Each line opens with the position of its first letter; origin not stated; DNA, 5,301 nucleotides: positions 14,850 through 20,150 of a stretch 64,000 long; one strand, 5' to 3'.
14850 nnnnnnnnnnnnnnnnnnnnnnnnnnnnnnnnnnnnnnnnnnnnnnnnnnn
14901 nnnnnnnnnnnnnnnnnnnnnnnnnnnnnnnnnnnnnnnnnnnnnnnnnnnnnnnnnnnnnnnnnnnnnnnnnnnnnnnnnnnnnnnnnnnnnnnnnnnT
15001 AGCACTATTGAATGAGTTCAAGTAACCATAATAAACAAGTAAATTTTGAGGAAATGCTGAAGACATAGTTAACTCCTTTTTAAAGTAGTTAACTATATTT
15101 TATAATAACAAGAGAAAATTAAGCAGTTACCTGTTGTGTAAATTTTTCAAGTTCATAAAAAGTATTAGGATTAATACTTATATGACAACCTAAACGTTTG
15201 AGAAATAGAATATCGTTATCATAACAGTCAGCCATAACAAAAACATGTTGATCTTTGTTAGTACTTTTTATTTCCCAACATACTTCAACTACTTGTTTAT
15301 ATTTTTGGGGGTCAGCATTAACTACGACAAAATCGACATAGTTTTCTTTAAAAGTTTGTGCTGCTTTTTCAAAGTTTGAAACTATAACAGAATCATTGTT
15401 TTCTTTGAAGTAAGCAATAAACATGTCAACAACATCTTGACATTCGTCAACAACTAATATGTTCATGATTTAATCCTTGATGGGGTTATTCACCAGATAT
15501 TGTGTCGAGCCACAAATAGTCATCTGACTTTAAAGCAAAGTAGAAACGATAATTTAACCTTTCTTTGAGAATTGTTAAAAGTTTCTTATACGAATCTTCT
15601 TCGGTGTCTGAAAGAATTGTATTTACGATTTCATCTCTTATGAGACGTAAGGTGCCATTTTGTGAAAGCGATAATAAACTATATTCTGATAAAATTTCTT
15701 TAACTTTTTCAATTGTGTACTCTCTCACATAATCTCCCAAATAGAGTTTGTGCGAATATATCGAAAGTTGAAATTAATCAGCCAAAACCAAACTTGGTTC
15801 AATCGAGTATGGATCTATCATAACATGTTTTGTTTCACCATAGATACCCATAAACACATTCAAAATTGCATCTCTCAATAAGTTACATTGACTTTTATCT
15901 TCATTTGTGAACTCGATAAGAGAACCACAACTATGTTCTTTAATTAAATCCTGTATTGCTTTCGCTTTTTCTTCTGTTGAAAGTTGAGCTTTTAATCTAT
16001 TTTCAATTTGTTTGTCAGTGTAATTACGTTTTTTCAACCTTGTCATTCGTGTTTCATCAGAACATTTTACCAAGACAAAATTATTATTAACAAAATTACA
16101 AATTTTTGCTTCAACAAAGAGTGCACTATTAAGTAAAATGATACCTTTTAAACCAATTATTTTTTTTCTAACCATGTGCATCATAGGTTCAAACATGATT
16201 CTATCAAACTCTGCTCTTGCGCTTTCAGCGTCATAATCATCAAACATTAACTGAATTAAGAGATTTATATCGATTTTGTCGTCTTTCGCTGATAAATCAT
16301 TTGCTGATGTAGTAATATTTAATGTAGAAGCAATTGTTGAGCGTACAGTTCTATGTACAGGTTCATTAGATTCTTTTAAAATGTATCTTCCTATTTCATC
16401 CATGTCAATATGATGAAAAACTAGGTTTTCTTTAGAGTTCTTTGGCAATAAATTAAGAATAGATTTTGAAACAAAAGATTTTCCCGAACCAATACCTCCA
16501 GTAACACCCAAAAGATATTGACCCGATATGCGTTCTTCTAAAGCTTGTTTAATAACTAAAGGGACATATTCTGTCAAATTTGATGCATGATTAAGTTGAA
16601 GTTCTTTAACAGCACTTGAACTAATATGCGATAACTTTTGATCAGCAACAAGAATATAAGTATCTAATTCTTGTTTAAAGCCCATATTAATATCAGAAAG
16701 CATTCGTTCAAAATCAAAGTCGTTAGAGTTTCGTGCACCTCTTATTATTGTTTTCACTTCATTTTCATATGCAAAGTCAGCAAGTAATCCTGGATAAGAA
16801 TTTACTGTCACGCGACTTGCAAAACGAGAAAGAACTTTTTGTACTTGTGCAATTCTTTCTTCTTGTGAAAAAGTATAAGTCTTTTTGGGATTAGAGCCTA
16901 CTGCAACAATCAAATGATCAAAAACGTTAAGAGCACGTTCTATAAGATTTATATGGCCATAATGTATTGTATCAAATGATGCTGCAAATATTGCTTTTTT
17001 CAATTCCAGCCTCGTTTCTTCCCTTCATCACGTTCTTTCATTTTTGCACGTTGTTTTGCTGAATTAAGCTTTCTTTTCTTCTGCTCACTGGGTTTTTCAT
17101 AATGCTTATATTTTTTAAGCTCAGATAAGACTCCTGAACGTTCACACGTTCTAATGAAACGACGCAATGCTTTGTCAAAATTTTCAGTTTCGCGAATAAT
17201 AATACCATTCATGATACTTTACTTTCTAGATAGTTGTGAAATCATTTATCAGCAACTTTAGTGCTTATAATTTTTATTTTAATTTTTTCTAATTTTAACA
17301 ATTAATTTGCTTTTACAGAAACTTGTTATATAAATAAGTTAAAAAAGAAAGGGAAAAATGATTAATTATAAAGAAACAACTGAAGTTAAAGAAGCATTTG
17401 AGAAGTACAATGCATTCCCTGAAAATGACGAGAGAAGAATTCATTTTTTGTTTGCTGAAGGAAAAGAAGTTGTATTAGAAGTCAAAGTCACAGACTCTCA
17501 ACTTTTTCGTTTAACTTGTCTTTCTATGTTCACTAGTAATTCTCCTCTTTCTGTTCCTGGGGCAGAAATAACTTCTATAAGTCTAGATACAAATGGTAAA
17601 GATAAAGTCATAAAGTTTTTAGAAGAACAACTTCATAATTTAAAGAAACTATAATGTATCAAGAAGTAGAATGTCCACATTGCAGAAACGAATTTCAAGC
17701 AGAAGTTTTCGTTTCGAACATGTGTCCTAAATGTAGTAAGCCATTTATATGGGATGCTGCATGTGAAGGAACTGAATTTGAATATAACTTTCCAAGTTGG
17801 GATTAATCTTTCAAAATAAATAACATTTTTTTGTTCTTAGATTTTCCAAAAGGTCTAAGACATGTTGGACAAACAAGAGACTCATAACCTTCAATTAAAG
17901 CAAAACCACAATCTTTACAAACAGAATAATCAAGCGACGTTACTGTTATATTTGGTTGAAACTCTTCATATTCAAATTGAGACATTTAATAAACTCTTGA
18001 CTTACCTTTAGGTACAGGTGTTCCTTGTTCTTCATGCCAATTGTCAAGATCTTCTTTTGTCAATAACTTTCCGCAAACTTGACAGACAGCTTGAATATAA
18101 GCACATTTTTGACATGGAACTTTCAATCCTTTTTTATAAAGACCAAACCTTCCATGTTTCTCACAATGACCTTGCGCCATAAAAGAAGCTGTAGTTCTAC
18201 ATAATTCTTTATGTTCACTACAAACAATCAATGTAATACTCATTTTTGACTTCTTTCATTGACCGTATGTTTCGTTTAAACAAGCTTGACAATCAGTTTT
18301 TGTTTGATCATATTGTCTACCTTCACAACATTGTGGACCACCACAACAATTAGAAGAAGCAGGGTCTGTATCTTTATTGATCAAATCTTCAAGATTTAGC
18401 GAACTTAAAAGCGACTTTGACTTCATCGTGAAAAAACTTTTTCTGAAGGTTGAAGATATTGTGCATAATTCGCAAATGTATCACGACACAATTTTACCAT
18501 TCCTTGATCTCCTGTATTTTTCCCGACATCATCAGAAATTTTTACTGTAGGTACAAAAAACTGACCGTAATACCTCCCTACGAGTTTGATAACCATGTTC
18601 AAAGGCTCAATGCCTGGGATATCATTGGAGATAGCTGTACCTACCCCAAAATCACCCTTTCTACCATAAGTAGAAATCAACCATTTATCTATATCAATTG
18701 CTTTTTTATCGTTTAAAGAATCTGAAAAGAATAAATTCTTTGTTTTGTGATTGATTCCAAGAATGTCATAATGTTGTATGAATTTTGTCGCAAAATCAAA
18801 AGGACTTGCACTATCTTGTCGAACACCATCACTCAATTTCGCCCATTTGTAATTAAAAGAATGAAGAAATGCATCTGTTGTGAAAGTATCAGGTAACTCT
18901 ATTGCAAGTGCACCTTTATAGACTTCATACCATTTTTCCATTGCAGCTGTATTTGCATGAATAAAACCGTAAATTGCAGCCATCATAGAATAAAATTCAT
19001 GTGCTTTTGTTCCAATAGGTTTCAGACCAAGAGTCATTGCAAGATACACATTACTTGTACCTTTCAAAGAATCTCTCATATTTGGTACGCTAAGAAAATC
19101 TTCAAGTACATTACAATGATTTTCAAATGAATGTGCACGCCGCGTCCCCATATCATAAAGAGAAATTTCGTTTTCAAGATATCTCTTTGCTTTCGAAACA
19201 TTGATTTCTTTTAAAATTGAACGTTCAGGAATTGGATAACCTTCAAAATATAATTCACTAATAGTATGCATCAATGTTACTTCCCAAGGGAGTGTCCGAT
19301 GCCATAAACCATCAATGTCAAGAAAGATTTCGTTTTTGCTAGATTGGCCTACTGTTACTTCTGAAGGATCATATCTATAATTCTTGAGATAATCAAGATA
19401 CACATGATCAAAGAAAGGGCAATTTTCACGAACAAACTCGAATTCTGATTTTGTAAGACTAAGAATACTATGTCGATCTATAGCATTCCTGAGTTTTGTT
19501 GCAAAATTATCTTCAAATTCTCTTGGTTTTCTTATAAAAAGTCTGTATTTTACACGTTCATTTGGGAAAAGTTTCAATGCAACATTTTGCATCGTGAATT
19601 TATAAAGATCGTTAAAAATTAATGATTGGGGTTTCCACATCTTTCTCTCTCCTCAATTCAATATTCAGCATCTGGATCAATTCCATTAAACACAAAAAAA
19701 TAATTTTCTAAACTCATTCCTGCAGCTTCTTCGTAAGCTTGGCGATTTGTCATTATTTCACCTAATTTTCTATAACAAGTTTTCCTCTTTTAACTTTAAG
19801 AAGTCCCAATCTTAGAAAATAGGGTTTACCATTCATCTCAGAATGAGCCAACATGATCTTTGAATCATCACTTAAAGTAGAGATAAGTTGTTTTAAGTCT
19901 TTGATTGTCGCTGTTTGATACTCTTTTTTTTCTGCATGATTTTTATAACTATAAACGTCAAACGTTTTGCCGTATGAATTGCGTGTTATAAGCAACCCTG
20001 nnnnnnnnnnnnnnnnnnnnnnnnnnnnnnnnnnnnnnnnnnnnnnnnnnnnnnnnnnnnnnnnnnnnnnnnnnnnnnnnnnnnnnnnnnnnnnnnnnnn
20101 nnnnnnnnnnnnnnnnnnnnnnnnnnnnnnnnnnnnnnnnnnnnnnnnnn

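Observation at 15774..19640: Cofactor-biosynthesis AMG cluster: fused CoaD-CoaE, bS21 and PncB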

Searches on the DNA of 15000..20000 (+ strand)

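Call 7: search_dna_similar(query=window:15000-20000:+, collection=phages, mode=distant)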
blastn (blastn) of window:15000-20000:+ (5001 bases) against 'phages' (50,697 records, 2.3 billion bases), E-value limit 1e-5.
No match.

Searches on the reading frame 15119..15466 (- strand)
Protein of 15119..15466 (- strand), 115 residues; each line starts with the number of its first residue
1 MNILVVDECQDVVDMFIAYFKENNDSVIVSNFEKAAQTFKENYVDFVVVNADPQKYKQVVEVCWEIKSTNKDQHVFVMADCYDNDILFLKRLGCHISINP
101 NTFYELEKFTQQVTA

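Call 3: search_protein_families(library=pfam, proteins=[window:15119-15466:-], max_evalue=0.1)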
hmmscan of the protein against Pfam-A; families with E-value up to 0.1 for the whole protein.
window:15119-15466:- (115 aa): 4 families
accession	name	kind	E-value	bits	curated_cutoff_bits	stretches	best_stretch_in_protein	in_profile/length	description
PF23198.2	PDE8A_N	-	0.00099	19.5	29.6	1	21-79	32-90/147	PDE8A-like, N-terminal domain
PF21298.3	TopBP1_BRCT0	-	0.014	16.2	27.5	1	49-98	23-72/96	TopBP1, BRCT0 domain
PF08534.16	Redoxin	-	0.02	15.1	26.6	1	31-96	50-106/148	Redoxin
PF13847.12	Methyltransf_31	-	0.025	14.7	27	1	24-82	55-113/145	Methyltransferase domain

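Call 9: search_protein_families(library=phrogs, proteins=[window:15119-15466:-], max_evalue=0.001)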
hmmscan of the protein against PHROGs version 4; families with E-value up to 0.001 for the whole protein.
window:15119-15466:- (115 aa): 0 families

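Call 54: search_protein_families(library=ncbifam, proteins=[window:15119-15466:-], max_evalue=0.001)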
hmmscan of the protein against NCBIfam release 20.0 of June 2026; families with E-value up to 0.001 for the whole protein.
window:15119-15466:- (115 aa): 1 family
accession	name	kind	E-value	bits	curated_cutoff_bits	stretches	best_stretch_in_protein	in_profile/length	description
NF007135.0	PRK09581.1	equivalog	0.00032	19.6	474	1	2-86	157-240/457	PleD family two-component system response regulator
